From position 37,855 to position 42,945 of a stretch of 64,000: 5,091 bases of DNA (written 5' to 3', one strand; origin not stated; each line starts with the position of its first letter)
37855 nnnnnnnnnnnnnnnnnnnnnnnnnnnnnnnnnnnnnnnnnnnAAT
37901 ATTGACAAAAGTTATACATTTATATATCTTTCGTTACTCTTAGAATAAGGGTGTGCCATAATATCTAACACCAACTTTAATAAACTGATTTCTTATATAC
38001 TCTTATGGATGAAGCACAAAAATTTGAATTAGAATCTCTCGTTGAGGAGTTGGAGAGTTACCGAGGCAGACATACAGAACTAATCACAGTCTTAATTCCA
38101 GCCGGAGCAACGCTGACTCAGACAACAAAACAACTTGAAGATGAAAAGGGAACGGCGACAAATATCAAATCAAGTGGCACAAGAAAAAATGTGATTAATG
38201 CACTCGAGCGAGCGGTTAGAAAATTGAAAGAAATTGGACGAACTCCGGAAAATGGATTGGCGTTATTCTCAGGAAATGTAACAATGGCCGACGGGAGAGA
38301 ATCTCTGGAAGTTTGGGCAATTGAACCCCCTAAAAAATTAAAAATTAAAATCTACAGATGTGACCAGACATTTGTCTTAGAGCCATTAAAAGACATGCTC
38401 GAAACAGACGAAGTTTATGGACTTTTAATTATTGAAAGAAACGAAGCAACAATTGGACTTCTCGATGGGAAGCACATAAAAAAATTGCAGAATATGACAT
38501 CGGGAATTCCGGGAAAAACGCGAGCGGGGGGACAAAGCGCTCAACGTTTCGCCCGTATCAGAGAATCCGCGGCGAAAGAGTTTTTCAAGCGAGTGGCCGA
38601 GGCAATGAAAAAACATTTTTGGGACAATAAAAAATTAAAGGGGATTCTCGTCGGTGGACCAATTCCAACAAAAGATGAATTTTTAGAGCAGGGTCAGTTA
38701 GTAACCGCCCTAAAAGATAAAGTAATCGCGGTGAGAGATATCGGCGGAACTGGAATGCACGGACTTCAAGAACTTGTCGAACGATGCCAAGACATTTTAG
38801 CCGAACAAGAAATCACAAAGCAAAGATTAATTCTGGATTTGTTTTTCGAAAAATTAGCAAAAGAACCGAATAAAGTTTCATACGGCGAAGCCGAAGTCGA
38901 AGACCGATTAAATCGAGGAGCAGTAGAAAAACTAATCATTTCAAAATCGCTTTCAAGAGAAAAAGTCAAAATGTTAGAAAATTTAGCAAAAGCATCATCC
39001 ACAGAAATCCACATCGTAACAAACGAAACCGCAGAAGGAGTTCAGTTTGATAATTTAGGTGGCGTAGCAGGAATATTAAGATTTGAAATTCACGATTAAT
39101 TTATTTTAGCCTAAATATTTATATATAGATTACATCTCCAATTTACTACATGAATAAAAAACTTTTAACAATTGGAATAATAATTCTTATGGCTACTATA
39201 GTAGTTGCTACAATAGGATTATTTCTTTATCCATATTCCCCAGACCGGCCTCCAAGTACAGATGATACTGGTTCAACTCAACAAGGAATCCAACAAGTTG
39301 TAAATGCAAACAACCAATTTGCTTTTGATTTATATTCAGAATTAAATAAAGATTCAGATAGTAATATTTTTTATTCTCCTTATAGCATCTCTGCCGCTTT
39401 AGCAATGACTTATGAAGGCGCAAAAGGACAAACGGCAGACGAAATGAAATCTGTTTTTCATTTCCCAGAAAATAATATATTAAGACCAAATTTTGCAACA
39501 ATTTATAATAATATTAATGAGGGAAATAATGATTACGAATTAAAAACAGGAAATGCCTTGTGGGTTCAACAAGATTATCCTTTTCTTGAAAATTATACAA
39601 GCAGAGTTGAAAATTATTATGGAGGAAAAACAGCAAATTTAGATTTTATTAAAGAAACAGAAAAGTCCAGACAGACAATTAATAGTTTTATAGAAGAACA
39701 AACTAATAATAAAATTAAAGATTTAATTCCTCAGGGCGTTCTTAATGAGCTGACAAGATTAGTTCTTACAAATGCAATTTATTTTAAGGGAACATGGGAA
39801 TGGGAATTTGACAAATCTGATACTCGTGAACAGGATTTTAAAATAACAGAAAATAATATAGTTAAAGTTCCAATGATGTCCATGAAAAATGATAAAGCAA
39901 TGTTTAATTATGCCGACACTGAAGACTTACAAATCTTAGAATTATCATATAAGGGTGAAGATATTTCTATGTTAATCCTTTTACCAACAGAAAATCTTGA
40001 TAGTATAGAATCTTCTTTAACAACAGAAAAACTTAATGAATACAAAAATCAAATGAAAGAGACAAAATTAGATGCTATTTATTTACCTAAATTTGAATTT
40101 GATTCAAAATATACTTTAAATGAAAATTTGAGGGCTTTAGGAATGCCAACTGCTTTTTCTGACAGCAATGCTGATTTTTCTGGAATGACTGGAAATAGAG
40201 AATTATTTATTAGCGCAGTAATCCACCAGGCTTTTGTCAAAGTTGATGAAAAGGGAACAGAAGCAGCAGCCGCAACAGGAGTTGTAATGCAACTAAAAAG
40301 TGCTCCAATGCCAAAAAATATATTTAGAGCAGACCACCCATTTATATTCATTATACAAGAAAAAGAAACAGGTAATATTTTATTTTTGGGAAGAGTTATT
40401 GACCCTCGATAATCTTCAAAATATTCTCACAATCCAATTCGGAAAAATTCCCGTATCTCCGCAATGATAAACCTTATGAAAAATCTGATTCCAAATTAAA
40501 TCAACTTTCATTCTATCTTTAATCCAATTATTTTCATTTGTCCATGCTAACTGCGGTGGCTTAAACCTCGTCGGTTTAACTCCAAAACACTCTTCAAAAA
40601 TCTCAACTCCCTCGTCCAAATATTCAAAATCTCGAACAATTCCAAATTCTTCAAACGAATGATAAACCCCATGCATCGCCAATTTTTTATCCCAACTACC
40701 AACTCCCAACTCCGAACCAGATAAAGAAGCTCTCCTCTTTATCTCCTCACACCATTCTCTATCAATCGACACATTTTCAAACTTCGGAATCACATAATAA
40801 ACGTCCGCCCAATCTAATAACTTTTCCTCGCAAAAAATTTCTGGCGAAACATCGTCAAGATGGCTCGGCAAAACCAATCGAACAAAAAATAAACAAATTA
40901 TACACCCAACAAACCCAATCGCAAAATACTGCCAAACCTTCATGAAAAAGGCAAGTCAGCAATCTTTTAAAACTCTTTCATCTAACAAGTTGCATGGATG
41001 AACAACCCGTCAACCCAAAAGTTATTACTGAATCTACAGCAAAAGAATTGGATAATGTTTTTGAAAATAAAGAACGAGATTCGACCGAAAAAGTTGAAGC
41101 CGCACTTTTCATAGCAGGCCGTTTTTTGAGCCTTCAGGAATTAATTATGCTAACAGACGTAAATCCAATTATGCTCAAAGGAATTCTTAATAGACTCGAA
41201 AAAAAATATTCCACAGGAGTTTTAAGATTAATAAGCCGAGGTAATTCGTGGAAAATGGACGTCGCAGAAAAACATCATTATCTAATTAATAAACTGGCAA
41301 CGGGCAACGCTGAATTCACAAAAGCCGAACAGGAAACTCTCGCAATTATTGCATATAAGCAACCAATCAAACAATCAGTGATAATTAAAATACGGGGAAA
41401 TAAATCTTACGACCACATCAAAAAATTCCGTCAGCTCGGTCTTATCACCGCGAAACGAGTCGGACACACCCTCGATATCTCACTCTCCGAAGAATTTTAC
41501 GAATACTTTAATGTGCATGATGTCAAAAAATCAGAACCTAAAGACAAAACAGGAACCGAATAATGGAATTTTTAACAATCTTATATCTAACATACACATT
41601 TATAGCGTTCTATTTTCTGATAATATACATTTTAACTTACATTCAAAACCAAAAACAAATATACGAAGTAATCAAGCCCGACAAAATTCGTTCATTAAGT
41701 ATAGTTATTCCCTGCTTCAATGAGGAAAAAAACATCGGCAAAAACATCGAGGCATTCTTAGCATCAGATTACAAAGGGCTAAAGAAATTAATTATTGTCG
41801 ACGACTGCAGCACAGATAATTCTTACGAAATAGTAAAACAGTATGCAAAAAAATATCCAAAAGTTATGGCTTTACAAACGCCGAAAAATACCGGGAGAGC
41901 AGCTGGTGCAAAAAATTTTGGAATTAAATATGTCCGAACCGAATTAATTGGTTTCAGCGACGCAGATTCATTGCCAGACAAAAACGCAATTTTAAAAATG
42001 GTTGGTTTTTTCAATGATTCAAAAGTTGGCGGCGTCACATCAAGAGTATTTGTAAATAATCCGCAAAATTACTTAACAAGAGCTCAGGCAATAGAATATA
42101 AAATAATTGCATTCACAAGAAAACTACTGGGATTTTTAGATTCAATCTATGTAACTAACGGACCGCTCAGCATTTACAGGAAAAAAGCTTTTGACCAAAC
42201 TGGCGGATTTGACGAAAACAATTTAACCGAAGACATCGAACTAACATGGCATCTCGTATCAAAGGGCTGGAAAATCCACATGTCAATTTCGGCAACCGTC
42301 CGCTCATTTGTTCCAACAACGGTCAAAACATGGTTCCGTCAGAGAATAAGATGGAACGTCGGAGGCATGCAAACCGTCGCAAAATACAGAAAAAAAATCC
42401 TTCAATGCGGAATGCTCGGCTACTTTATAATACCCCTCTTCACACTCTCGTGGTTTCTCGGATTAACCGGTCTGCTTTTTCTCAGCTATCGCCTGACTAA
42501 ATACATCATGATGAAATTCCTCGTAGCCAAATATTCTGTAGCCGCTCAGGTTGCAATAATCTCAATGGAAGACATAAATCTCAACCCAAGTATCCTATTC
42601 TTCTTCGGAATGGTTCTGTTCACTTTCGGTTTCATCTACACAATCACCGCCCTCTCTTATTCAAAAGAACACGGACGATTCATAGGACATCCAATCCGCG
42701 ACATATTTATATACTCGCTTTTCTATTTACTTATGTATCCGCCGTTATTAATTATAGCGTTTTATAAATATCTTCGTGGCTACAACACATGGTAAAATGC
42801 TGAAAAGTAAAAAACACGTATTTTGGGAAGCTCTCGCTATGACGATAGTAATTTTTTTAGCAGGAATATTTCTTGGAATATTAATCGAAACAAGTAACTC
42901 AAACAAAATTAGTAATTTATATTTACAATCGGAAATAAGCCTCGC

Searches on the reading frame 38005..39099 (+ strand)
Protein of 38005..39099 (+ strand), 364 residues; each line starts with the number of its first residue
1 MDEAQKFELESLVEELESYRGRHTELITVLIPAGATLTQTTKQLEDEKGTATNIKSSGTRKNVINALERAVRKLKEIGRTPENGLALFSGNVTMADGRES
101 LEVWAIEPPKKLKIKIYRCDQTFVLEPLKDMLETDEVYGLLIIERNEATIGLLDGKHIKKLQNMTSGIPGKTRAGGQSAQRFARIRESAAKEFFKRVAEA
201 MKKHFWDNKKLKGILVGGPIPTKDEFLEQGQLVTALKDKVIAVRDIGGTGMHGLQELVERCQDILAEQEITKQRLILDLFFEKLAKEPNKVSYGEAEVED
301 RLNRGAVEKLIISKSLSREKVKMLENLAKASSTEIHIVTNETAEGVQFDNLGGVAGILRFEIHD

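Call 61: search_protein_families(library=pfam, proteins=[window:38005-39099:+], max_evalue=0.001)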
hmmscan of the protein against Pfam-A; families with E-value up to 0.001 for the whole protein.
window:38005-39099:+ (364 aa): 5 families
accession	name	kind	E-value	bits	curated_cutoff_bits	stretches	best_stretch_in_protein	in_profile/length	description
PF03464.20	eRF1_2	-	1e-36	126.6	27.1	1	138-266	2-132/133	eRF1 domain 2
PF03465.20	eRF1_3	-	6e-20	72.1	25.8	1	273-362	4-106/106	eRF1 domain 3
PF03463.20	eRF1_1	-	5.3e-15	55.9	23.8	1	14-132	5-123/123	eRF1 domain 1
PF18854.6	baeRF_family10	-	9.7e-14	52.3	27.1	1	125-248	3-127/143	Bacterial archaeo-eukaryotic release factor family 10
PF18859.6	acVLRF1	-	1.6e-12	48.2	27.1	1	139-260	4-123/130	Actinobacteria/chloroflexi VLRF1 release factor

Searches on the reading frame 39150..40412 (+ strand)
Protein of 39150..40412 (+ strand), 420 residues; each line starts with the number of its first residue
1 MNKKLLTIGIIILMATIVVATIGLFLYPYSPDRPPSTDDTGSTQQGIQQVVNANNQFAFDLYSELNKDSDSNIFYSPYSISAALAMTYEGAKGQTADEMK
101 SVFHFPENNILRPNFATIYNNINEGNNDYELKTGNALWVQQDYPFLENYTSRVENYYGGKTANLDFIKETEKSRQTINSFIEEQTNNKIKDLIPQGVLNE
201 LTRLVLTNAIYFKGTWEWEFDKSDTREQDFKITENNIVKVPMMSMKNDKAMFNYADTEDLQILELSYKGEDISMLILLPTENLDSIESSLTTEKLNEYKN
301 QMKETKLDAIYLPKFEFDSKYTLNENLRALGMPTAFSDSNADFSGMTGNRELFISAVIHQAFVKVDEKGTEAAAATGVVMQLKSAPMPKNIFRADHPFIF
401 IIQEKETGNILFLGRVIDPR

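Call 61: search_protein_families(library=pfam, proteins=[window:39150-40412:+], max_evalue=0.001)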
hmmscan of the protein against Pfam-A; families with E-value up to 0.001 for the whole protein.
window:39150-40412:+ (420 aa): 1 family
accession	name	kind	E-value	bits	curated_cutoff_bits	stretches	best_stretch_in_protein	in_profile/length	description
PF00079.25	Serpin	-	3.3e-124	415.3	27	1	53-419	2-370/370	Serpin (serine protease inhibitor)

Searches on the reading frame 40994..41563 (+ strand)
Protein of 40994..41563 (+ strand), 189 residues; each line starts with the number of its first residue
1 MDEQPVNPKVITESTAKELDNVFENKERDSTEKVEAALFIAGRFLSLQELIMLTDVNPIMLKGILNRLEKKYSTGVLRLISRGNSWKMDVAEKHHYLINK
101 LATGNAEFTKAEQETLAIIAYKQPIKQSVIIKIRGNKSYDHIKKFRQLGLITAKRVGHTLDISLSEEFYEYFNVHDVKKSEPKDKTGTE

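Call 61: search_protein_families(library=pfam, proteins=[window:40994-41563:+], max_evalue=0.001)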
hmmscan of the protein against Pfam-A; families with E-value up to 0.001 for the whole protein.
window:40994-41563:+ (189 aa): 1 family
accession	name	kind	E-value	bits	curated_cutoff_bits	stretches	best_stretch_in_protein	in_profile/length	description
PF04079.22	SMC_ScpB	-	4.3e-30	104.8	27.4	1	33-177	2-154/160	Segregation and condensation complex subunit ScpB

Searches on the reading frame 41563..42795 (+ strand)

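Call 61: search_protein_families(library=pfam, proteins=[window:41563-42795:+], max_evalue=0.001)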
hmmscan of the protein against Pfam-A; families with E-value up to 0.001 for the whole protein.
window:41563-42795:+ (410 aa): 5 families
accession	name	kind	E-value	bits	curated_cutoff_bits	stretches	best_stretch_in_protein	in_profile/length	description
PF13641.12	Glyco_tranf_2_3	-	5e-34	118.7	27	1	45-265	3-228/230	Glycosyltransferase like family 2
PF00535.33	Glycos_transf_2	-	7.8e-32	111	23.3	1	46-212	1-166/168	Glycosyl transferase family 2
PF13632.12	Glyco_trans_2_3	-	4.9e-18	66.1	27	1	133-316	6-177/198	Glycosyl transferase family group 2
PF13506.12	Glyco_transf_21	-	9.3e-13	48.4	21.7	1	122-265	27-173/174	Glycosyl transferase family 21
PF10111.15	Glyco_tranf_2_2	-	6.3e-12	46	27.3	1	46-233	1-201/276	Glycosyltransferase like family 2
